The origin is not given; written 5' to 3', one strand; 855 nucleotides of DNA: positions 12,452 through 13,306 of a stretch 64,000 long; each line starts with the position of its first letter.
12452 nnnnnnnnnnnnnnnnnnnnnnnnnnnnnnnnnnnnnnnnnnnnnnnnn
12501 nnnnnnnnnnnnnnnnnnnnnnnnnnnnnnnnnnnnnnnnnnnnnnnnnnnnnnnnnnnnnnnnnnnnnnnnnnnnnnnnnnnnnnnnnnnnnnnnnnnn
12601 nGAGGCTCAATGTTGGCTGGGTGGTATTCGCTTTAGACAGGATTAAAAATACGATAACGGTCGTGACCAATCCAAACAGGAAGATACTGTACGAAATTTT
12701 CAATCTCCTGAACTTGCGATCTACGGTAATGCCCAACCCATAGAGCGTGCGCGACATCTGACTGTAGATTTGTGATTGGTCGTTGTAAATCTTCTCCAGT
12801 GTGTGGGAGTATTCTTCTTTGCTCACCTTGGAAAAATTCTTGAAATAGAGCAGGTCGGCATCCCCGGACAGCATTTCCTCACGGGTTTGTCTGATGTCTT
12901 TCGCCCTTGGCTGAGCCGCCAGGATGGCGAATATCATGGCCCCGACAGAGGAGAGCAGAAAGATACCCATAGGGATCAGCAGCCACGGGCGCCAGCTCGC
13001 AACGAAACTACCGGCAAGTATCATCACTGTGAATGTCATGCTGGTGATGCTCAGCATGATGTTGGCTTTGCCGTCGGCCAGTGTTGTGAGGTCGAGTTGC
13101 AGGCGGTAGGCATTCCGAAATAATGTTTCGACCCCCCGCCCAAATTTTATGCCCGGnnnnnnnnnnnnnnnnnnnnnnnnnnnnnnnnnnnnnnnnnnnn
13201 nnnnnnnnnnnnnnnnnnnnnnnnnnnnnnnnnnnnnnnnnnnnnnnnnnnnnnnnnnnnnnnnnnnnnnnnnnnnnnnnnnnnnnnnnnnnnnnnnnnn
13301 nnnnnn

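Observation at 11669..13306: Novel architecture: Pycsar-effector-like 2TM domain fused to an extracytoplasmic beta-propeller/phytase-like domain, with a Lys-rich N-terminal tail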

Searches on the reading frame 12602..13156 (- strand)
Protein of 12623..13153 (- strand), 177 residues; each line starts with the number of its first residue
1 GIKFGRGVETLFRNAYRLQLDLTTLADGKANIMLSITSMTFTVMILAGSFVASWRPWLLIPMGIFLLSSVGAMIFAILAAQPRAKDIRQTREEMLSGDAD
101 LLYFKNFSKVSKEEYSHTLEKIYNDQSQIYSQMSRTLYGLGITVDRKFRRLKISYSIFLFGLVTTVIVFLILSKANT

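Call 15: find_homologous_proteins(query=window:12623-13153:-, max_evalue=0.001)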
Query seq(177 aa) (177 aa): 62 proteins with E <= 0.001 among 177 candidates.
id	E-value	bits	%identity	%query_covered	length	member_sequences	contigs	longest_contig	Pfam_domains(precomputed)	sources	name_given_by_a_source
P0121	6.1e-36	142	40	96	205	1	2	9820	PF18967.6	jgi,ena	-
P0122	6.5e-36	141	40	96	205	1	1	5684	PF18967.6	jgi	-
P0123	7.4e-36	141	41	96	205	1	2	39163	PF18967.6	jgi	-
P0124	7.5e-36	141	41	96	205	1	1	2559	PF18967.6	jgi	-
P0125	7.5e-36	141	42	96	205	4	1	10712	PF18967.6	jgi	jgi:hypothetical protein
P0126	8.6e-36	141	41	96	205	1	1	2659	PF18967.6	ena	-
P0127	1.1e-35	141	40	96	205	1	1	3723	PF18967.6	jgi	-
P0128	1.1e-35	141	41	96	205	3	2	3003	PF18967.6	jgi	jgi:hypothetical protein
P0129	1.5e-35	140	40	96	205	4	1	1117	PF18967.6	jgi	jgi:hypothetical protein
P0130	1.7e-35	140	41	96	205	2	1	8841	PF18967.6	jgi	jgi:hypothetical protein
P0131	2.4e-35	140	40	96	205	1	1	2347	PF18967.6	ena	-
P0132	2.4e-35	140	40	96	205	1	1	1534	PF18967.6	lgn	-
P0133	2.7e-35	139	39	96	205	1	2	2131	PF18967.6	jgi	jgi:hypothetical protein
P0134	3.1e-35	139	41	96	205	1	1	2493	PF18967.6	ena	-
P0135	5.3e-35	139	39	96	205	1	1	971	PF18967.6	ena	-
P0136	5.6e-35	138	40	96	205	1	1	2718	PF18967.6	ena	-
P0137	6.5e-35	138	41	96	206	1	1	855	PF18967.6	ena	-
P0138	6.9e-35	138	40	96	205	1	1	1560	PF18967.6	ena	-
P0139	8.3e-35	138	41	96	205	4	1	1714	PF18967.6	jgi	-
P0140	8.7e-35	138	40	96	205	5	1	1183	PF18967.6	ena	-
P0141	8.8e-35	138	41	96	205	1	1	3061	PF18967.6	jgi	jgi:hypothetical protein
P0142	1.5e-34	137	39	96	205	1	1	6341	PF18967.6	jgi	-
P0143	1.7e-34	137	40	96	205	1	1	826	PF18967.6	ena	-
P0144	2.1e-34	137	41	96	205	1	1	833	PF18967.6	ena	-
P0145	2.3e-34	136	39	96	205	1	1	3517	PF18967.6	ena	-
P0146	8.2e-34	135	39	96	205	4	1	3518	PF18967.6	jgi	-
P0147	9.3e-34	134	39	96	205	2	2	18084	PF18967.6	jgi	jgi:hypothetical protein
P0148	1.2e-33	134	41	93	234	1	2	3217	PF18967.6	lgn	-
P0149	1.6e-33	134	39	93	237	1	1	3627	PF18967.6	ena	-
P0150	1.9e-33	133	38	96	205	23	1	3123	PF18967.6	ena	-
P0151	2.1e-33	133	40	96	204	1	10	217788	PF18967.6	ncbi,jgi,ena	ncbi:Pycsar system effector family protein [Pseudomonadota bacterium]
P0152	2.3e-33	133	40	94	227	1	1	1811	PF18967.6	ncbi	-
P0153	2.9e-33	133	39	96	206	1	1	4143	PF18967.6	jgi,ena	-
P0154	3.2e-33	133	39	96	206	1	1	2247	PF18967.6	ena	-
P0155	3.4e-33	133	41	94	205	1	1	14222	PF18967.6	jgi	jgi:hypothetical protein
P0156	4.5e-33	132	38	95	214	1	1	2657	PF18967.6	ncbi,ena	-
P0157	5.8e-33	132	39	94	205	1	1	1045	PF18967.6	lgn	-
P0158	6.9e-33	132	39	93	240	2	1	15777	PF18967.6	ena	-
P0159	7.4e-33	132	38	94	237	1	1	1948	PF18967.6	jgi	jgi:hypothetical protein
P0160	9.8e-33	131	39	93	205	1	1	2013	PF18967.6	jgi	jgi:hypothetical protein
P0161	1.7e-32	130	38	96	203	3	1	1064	PF18967.6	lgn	-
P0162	2.1e-32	130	39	94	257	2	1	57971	PF18967.6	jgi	jgi:hypothetical protein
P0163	3.4e-32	129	38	95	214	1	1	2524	PF18967.6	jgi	jgi:hypothetical protein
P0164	3.9e-32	129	38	94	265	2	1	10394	PF18967.6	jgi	jgi:hypothetical protein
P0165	5.8e-32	129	38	94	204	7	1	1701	PF18967.6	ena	-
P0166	1.2e-31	128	39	94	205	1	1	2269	PF18967.6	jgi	jgi:hypothetical protein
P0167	3.1e-31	126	39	94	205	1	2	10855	PF18967.6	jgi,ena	-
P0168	9.2e-31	125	37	94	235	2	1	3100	PF18967.6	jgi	jgi:hypothetical protein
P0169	2.5e-30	123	37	94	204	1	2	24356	PF18967.6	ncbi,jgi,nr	ncbi:MAG: Pycsar system effector family protein [Xanthomonadales bacterium]|jgi:hypothetical protein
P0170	3.3e-30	123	37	94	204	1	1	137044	PF18967.6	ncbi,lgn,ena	-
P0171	4.2e-30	123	38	96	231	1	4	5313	PF18967.6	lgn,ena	-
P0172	6.6e-30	122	38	93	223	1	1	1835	PF18967.6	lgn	-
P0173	6.8e-30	122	37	93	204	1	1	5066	PF18967.6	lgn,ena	-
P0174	6.8e-30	122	37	93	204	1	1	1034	PF18967.6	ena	-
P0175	2.2e-29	120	38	93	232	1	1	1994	PF18967.6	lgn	-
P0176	2.4e-29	120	38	93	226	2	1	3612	PF18967.6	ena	-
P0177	2.7e-29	120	39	93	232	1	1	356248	PF18967.6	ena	-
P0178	1.2e-28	118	37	93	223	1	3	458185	PF18967.6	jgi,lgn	jgi:hypothetical protein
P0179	1.4e-28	118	37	93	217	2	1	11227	PF18967.6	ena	-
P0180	1.6e-28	117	38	93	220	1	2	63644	PF18967.6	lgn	-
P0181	8.6e-24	102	35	93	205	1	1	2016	PF18967.6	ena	-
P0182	3.7e-22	97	39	72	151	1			PF18967.6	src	-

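Call 18: find_encoding_contigs(protein=P0151, flank=6000, max_places=4)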
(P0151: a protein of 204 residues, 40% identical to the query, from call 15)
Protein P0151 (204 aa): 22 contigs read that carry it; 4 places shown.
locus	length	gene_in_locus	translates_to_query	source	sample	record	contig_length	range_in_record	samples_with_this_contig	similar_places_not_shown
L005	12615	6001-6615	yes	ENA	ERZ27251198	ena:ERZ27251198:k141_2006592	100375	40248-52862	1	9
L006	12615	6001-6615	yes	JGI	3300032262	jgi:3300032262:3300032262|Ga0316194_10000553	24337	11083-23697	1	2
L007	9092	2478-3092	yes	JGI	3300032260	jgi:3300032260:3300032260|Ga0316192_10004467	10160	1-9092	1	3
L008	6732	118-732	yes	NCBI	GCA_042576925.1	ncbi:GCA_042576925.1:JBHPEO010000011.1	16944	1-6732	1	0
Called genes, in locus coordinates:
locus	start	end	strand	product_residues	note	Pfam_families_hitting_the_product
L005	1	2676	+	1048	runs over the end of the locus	PF14870:PSII_BNR (faint), PF02012:BNR (faint), PF15902:Sortilin-Vps10, PF15899:BNR_6 (faint), PF15902:Sortilin-Vps10 (weak)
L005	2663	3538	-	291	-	PF27100:DcsG_N, PF02955:GSH-S_ATP (weak)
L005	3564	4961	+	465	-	PF13396:PLDc_N (faint), PF13091:PLDc_2, PF00614:PLDc (weak)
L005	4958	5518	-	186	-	-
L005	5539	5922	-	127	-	PF01124:MAPEG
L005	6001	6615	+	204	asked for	PF18967:PycTM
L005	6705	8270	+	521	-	PF25653:HMG-CoA_red_N, PF00368:HMG-CoA_red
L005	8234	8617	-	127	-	-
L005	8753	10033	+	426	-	PF25919:BSH_CusB (faint), PF25973:BSH_CzcB (weak), PF25917:BSH_RND (weak), PF25967:RND-MFP_C (weak), PF25989:YknX_C (weak)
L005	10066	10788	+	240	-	PF00005:ABC_tran, PF02463:SMC_N (weak), PF13304:AAA_21 (faint)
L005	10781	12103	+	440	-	PF12704:MacB_PCD, PF02687:FtsX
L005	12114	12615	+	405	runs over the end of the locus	PF12704:MacB_PCD, PF02687:FtsX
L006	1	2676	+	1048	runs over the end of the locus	PF14870:PSII_BNR (faint), PF02012:BNR (faint), PF15902:Sortilin-Vps10, PF15899:BNR_6 (faint), PF15902:Sortilin-Vps10 (weak)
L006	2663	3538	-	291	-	PF27100:DcsG_N, PF02955:GSH-S_ATP (weak)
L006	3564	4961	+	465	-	PF13396:PLDc_N (faint), PF13091:PLDc_2, PF00614:PLDc (weak)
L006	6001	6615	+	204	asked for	PF18967:PycTM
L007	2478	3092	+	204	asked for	PF18967:PycTM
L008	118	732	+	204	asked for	PF18967:PycTM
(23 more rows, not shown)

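Call 19: find_encoding_contigs(protein=P0123, flank=6000, max_places=2)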
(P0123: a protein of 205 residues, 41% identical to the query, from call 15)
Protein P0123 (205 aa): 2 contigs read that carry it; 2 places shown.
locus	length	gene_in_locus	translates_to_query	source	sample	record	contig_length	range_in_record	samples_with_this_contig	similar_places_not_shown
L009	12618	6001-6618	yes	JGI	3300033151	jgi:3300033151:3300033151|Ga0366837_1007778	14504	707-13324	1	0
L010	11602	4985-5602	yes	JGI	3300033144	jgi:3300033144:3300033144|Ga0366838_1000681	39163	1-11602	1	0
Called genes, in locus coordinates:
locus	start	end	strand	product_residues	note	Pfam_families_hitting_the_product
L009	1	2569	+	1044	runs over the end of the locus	PF02012:BNR (faint), PF15902:Sortilin-Vps10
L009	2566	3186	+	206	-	PF00578:AhpC-TSA, PF08534:Redoxin, PF00085:Thioredoxin, PF13098:Thioredoxin_2, PF13905:Thioredoxin_8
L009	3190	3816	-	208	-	PF02955:GSH-S_ATP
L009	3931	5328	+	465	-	PF13396:PLDc_N, PF13091:PLDc_2, PF00614:PLDc (weak)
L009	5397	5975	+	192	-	PF00593:TonB_dep_Rec_b-barrel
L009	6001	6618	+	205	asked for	PF18967:PycTM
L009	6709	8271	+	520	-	PF25653:HMG-CoA_red_N, PF00368:HMG-CoA_red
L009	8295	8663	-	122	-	-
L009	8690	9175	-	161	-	-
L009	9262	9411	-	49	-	-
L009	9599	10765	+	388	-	PF25919:BSH_CusB (faint), PF25973:BSH_CzcB (weak), PF25917:BSH_RND (faint)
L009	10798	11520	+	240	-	PF00005:ABC_tran, PF02463:SMC_N (weak), PF13304:AAA_21 (faint)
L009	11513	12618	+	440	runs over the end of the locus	PF12704:MacB_PCD, PF02687:FtsX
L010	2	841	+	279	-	?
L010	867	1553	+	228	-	-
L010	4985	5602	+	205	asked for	PF18967:PycTM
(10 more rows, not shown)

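Call 63: search_protein_representatives(alignment_id=A5)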
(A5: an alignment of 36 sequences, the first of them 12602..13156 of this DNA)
Query: 36 sequences, 525 profile positions. Proteins with E-value up to 0.001 (for the whole library): 5566; up to 1e-10: 3134; up to 1e-30: 829. The best 150 are listed.
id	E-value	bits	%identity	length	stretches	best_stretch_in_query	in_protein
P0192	5.7e-204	694.9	-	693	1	17-520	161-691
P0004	1.1e-199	680.7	-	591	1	5-522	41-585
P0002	2.1e-197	673.2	-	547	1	7-522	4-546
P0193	2.4e-189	646.6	-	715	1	11-520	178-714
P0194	3.3e-189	646.2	-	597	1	8-521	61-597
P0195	2.8e-183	626.6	-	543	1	9-523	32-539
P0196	5.7e-183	625.6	-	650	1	24-519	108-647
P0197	7.6e-181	618.6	-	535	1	16-522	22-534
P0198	1.4e-180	617.7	-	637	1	24-523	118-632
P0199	5.9e-177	605.7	-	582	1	23-520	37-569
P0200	9.1e-172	588.6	-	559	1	15-521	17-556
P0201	3.4e-168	576.8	-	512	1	12-522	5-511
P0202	2.8e-166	570.5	-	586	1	10-521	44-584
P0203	7.5e-166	569.1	-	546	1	24-521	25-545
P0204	1.5e-165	568.1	-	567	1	22-517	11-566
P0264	1.3e-77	277.9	-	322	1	8-212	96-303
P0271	1.2e-75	271.5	-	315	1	16-210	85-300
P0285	2.4e-73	263.8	-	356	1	19-208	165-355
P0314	4.3e-67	243.2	-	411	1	6-208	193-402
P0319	1.0e-66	241.9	-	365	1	7-210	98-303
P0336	8.8e-65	235.6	-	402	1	38-207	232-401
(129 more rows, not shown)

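Call 64: search_protein_families(library=pfam, proteins=[P0192, P0193, P0196, P0198, P0285, P0314, P0336, P0319, P0264, P0271], max_evalue=0.001)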
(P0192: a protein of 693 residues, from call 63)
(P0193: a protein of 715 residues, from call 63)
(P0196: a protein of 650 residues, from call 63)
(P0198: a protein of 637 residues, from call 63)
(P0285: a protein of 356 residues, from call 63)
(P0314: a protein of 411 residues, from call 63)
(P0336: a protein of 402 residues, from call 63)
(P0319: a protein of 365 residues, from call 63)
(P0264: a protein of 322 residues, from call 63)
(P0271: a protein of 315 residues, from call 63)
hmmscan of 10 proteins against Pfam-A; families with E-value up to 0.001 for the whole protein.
P0192 (693 aa): 1 family
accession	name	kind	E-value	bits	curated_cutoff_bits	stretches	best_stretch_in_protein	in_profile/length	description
PF18967.5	PycTM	-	4.3e-14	53.3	27.2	1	296-363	40-107/107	Pycsar effector protein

P0193 (715 aa): 1 family
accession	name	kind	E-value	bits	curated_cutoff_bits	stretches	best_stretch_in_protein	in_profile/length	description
PF18967.5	PycTM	-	4.7e-16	59.6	27.2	1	320-389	40-107/107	Pycsar effector protein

P0196 (650 aa): 2 families
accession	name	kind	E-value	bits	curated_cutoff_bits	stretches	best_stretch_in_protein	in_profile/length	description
PF18967.5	PycTM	-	3.3e-13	50.4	27.2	1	234-303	38-107/107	Pycsar effector protein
PF12275.14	DUF3616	-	1.3e-06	28.5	20.6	1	456-591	131-263/327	Protein of unknown function (DUF3616)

P0198 (637 aa): 3 families
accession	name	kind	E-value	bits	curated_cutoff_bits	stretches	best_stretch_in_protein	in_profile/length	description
PF18967.5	PycTM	-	3.2e-23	82.6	27.2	1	182-289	6-107/107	Pycsar effector protein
PF12275.14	DUF3616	-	3.1e-13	50.3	20.6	1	472-612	163-314/327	Protein of unknown function (DUF3616)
PF13449.12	Phytase-like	-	7.6e-05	23.2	27.6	0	341-501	8-150/284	Esterase-like activity of phytase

P0285 (356 aa): 2 families
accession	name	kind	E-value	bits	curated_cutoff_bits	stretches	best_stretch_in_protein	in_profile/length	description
PF18967.5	PycTM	-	1.2e-31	109.7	27.2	1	232-341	3-107/107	Pycsar effector protein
PF00211.25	Guanylate_cyc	-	6.7e-11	42.5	21.9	1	42-150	54-179/183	Adenylate and Guanylate cyclase catalytic domain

P0314 (411 aa): 4 families
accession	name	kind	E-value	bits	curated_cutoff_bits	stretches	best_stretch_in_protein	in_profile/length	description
PF18967.5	PycTM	-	2.8e-37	127.8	27.2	1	278-388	2-107/107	Pycsar effector protein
PF01966.28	HD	-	9.5e-09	36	22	1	30-126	2-112/116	HD domain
PF24391.1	HD-CE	-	5.6e-06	26.7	27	1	24-167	3-122/263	HD-CE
PF00233.25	PDEase_I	-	0.00047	20.4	24.8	0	27-76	1-54/238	3'5'-cyclic nucleotide phosphodiesterase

P0336 (402 aa): 2 families
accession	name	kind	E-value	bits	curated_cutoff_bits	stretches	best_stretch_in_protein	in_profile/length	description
PF18967.5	PycTM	-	3.1e-29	102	27.2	1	278-388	2-107/107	Pycsar effector protein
PF01966.28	HD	-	2.9e-08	34.4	22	1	39-139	1-115/116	HD domain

P0319 (365 aa): 1 family
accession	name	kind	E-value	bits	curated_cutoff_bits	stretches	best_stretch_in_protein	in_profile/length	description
PF18967.5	PycTM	-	5.7e-29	101.1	27.2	1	178-287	3-107/107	Pycsar effector protein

P0264 (322 aa): 1 family
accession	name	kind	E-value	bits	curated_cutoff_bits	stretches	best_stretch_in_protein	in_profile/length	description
PF18967.5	PycTM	-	4e-30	104.8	27.2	1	175-285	2-107/107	Pycsar effector protein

P0271 (315 aa): 1 family
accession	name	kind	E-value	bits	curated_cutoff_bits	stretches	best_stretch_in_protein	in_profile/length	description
PF18967.5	PycTM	-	7.5e-29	100.7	27.2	1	174-284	2-107/107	Pycsar effector protein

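Call 69: predict_structure(alignment_id=A5)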
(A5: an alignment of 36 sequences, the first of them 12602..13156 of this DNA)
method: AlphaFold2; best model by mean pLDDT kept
length: 185 residues; sequences in the alignment: 36
mean_pLDDT: 87.7   pTM: 0.77
mean pLDDT of the five models: 87.7, 85.5, 84.6, 84.2, 83.8
residues with pLDDT >= 90: 104; 70-90: 64; 50-70: 16; < 50: 1
segments of 3 or more residues with pLDDT < 50: none
pLDDT, mean of each block of 10 residues (from residue 1): 73 93 95 96 94 91 96 96 71 78 74 88 85 88 93 97 97 85 62
secondary structure, 60 per line:
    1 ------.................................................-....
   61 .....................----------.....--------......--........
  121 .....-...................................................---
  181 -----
elements in order: H7-55 H57-81 H92-96 H105-110 H113-125 H127-177
